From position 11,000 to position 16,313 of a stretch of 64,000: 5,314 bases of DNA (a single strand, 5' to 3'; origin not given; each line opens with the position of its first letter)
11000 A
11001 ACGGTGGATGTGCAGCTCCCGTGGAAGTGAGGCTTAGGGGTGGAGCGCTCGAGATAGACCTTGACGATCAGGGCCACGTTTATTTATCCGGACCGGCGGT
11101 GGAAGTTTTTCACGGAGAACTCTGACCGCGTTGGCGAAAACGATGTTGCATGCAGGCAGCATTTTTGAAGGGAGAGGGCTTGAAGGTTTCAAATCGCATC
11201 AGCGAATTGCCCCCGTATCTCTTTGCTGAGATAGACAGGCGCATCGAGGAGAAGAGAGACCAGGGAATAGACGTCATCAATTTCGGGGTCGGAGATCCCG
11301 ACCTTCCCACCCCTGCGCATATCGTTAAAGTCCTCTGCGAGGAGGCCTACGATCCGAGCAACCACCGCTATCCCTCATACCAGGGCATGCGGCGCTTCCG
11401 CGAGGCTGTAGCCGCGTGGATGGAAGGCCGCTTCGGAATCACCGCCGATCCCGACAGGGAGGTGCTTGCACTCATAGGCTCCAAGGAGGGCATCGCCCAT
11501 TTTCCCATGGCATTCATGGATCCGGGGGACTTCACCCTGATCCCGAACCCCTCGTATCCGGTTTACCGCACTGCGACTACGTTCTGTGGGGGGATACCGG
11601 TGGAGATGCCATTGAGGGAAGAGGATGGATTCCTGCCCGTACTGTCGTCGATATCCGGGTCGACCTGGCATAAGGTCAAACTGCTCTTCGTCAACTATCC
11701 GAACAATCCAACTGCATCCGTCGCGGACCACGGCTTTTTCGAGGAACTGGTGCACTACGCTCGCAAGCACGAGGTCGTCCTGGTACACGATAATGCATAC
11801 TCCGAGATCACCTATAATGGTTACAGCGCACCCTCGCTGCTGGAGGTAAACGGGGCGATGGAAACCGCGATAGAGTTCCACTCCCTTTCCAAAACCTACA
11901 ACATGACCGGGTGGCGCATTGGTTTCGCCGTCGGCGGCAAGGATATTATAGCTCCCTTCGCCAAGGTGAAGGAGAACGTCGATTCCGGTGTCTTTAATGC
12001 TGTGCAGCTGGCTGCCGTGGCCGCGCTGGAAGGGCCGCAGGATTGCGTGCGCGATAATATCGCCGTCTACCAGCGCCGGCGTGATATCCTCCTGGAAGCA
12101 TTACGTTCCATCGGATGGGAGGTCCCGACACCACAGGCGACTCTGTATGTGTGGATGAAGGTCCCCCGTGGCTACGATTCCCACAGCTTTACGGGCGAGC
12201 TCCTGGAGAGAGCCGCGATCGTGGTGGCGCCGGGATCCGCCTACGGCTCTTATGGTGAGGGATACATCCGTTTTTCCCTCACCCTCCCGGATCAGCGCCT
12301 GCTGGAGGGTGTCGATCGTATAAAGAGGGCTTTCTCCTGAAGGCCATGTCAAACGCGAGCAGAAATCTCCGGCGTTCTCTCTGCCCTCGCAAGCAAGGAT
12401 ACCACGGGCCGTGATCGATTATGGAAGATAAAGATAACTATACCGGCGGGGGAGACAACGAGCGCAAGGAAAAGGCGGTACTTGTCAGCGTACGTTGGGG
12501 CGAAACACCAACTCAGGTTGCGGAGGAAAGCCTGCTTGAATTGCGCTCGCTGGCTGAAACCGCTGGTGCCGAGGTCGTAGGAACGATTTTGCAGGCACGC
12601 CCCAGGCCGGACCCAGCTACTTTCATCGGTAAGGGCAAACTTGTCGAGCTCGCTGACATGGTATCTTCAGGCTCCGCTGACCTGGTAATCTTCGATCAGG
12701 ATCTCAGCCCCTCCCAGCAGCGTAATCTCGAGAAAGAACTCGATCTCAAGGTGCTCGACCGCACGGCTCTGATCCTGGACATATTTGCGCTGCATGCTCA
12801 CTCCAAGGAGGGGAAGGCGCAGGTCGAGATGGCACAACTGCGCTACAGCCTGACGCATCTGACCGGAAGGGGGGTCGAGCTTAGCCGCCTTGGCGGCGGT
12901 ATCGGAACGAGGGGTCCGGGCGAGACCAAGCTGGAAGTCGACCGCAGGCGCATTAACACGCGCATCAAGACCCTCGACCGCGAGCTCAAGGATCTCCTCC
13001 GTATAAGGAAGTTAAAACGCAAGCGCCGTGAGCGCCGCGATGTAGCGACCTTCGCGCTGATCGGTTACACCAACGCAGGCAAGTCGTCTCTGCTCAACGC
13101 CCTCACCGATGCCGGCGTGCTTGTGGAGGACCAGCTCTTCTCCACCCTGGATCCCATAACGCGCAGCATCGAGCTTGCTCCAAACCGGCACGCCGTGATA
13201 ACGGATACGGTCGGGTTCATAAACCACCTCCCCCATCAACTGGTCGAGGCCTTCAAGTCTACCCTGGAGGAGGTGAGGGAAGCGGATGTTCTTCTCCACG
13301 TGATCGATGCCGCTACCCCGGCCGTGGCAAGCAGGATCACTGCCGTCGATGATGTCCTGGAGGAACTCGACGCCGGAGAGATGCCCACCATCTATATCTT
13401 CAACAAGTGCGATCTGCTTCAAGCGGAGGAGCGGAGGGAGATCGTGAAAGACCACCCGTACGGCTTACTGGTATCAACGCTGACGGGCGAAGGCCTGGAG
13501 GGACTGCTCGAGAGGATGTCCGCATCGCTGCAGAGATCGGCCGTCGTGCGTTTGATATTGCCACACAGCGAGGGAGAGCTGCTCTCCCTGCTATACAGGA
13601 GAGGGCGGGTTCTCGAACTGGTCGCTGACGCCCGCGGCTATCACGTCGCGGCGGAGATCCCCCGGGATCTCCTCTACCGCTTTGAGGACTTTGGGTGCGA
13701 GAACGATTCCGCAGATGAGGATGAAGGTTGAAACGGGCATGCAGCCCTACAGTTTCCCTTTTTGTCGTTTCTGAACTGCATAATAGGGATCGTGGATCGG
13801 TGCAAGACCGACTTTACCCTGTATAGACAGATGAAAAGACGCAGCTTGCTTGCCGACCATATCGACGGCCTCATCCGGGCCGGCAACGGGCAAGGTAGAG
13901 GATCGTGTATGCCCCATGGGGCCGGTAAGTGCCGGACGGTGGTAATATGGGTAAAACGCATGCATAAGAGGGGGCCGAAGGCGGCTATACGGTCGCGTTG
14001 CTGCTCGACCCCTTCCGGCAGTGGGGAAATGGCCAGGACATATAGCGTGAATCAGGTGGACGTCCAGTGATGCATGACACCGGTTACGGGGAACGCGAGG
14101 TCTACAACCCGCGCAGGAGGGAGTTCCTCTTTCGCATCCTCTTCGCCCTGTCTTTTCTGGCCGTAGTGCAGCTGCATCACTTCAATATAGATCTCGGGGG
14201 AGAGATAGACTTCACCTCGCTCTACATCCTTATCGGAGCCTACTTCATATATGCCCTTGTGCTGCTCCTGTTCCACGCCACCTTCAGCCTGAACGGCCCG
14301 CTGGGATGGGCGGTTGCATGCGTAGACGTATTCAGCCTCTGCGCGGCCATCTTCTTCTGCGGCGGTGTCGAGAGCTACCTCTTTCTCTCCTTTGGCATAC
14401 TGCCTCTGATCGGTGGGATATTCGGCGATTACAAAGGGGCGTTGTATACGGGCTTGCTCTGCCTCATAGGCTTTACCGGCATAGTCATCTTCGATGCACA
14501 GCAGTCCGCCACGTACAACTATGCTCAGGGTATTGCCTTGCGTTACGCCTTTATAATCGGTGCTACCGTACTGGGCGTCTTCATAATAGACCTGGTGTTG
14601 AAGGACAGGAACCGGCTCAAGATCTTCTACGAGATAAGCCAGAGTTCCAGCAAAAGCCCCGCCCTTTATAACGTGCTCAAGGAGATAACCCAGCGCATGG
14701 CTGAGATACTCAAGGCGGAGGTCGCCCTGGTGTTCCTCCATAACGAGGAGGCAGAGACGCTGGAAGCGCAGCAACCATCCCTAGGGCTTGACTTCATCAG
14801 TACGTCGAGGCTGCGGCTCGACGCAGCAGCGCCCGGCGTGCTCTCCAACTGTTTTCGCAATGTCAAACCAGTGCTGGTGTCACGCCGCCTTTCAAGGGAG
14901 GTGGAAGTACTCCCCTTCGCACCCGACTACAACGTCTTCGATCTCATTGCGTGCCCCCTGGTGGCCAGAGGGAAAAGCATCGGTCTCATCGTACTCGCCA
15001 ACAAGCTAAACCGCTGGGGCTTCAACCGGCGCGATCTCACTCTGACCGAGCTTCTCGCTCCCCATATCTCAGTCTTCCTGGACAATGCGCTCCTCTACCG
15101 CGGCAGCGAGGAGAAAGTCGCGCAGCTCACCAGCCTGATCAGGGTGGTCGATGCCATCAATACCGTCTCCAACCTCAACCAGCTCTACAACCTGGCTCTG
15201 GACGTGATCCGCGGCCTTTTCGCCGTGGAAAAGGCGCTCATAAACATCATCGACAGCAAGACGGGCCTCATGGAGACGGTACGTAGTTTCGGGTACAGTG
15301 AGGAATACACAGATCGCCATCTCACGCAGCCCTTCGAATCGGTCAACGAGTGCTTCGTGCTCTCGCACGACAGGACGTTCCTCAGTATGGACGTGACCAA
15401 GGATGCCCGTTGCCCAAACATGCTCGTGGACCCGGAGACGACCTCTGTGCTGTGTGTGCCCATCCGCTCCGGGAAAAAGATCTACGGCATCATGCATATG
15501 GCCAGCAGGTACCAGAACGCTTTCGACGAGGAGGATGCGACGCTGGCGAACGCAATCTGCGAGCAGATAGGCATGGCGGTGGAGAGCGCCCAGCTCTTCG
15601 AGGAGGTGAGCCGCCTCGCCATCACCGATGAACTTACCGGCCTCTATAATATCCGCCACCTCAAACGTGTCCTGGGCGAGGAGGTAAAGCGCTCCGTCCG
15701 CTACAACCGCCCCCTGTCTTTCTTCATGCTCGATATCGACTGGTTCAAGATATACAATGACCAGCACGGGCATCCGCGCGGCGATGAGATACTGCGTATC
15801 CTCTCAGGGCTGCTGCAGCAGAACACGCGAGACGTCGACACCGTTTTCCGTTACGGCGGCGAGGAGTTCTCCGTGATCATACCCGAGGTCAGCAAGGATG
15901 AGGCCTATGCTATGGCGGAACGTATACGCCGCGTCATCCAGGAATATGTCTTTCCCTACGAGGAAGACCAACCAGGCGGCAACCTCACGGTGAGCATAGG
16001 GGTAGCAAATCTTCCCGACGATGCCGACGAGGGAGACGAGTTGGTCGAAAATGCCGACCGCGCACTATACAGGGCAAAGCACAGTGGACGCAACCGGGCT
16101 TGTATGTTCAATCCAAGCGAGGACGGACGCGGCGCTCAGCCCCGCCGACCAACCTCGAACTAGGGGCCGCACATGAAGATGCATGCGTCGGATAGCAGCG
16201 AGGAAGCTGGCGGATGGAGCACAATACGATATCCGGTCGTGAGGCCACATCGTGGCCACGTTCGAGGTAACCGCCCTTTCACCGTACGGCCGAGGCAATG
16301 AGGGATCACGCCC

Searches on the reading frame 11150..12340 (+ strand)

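Call 54: search_protein_families(library=pfam, proteins=[window:11150-12340:+], max_evalue=0.00001)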
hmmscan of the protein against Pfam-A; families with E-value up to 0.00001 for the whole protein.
window:11150-12340:+ (396 aa): 1 family
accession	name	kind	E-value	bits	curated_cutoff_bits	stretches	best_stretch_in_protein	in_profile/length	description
PF00155.27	Aminotran_1_2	-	3.4e-61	207.9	19.7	1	41-391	2-361/361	Aminotransferase class I and II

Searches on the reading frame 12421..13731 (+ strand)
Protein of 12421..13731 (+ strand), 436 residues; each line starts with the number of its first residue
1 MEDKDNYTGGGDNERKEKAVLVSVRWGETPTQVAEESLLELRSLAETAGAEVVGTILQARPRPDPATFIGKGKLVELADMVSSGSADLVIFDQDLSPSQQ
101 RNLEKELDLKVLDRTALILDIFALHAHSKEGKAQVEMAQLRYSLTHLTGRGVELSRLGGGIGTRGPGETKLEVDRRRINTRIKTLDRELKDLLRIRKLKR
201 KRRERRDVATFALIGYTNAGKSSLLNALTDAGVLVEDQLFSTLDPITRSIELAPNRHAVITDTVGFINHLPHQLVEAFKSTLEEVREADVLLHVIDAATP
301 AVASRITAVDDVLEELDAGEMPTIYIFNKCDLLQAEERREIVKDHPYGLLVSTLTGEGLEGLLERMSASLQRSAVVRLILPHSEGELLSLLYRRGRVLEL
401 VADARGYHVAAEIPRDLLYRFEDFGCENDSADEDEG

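Call 54: search_protein_families(library=pfam, proteins=[window:12421-13731:+], max_evalue=0.00001)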
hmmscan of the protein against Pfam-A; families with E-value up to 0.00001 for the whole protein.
window:12421-13731:+ (436 aa): 3 families
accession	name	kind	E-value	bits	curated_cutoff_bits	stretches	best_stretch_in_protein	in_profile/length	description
PF13167.11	GTP-bdg_N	-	5.3e-36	123.5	25.4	1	35-123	1-89/89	GTP-binding GTPase N-terminal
PF16360.10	GTP-bdg_M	-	4.3e-29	101.3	29.5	1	125-203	1-79/79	GTP-binding GTPase Middle Region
PF01926.29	MMR_HSR1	-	3.5e-22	79.1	21.9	1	211-329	2-113/113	50S ribosome-binding GTPase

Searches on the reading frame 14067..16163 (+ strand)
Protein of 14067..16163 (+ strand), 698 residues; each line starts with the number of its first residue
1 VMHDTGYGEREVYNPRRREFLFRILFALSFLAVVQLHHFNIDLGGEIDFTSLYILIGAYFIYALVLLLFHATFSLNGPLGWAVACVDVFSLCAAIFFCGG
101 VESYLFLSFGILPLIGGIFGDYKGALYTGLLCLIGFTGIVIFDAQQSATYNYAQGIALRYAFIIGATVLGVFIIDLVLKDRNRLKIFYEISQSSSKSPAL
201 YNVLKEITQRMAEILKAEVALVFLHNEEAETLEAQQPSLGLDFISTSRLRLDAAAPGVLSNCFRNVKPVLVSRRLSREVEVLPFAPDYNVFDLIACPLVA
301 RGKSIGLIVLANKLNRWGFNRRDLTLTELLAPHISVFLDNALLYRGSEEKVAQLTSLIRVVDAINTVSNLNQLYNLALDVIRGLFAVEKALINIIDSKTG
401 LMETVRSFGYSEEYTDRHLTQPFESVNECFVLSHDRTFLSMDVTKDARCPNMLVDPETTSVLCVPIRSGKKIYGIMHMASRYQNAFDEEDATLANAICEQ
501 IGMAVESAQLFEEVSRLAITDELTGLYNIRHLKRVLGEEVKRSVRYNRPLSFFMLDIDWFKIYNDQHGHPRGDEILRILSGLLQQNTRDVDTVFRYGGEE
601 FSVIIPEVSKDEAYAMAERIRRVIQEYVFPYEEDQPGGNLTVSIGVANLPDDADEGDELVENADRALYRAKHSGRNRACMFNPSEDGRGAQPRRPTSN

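Call 54: search_protein_families(library=pfam, proteins=[window:14067-16163:+], max_evalue=0.00001)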
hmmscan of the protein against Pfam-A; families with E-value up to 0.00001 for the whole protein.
window:14067-16163:+ (698 aa): 4 families
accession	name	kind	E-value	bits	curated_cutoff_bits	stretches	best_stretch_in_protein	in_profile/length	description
PF00990.26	GGDEF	-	1.4e-45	155.4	23.8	1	518-677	1-161/161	Diguanylate cyclase, GGDEF domain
PF13185.12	GAF_2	-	4e-22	79.3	28.6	2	369-506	3-136/136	GAF domain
PF01590.32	GAF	-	1.7e-20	74.3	22.4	2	370-505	2-133/133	GAF domain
PF13492.12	GAF_3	-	3.3e-14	53.8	27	1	456-506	78-128/129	GAF domain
